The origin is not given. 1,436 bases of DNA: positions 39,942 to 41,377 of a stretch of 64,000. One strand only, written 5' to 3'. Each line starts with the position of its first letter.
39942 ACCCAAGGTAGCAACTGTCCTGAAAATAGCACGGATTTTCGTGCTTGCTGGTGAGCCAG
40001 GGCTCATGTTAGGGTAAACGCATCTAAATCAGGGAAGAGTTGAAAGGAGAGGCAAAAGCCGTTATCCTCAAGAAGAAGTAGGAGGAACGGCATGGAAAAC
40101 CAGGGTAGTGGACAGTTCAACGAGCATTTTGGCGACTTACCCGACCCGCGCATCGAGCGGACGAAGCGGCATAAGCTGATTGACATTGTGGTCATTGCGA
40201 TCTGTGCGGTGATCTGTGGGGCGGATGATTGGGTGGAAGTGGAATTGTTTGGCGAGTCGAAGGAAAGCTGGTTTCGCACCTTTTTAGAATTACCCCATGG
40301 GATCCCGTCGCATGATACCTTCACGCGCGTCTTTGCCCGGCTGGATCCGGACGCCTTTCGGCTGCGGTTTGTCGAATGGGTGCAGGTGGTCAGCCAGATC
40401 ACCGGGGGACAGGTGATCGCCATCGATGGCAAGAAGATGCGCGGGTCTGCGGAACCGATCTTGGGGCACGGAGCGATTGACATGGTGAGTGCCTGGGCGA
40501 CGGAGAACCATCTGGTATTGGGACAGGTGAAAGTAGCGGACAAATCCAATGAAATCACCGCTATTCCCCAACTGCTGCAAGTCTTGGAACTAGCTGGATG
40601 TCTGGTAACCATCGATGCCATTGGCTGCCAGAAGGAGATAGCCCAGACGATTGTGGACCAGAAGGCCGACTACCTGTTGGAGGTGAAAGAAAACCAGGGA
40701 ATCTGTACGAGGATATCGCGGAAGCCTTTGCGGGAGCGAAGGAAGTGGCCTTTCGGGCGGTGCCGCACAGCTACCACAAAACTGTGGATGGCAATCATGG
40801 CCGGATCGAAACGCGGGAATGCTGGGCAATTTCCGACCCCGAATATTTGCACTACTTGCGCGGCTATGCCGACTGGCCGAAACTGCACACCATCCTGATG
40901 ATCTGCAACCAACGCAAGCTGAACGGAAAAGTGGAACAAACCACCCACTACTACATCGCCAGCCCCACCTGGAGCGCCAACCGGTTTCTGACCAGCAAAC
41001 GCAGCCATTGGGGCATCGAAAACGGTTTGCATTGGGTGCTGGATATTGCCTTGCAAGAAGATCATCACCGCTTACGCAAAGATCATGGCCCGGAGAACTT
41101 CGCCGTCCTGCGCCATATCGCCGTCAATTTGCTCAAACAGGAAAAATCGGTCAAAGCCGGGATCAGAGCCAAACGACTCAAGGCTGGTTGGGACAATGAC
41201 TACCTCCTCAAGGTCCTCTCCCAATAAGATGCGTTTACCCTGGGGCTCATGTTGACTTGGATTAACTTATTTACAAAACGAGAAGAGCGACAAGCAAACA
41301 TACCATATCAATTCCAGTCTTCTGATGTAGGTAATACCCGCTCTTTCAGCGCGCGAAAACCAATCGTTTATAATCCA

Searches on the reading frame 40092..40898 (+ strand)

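Call 8: search_protein_families(library=pfam, proteins=[window:40092-40898:+], max_evalue=0.001)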
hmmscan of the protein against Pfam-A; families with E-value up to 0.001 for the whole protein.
window:40092-40898:+ (268 aa): 2 families
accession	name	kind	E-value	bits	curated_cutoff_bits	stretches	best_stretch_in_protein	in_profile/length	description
PF13808.11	DDE_Tnp_1_assoc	-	2.5e-36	124.1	32.3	1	11-97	2-88/88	DDE_Tnp_1-associated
PF01609.27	DDE_Tnp_1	-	4.3e-09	36.9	23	1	106-219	4-122/200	Transposase DDE domain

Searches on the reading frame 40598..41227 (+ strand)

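Call 8: search_protein_families(library=pfam, proteins=[window:40598-41227:+], max_evalue=0.001)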
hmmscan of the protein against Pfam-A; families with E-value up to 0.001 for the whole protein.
window:40598-41227:+ (209 aa): 1 family
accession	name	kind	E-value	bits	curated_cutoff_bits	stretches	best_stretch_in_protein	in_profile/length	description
PF01609.27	DDE_Tnp_1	-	9.7e-06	25.9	23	1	107-178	128-200/200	Transposase DDE domain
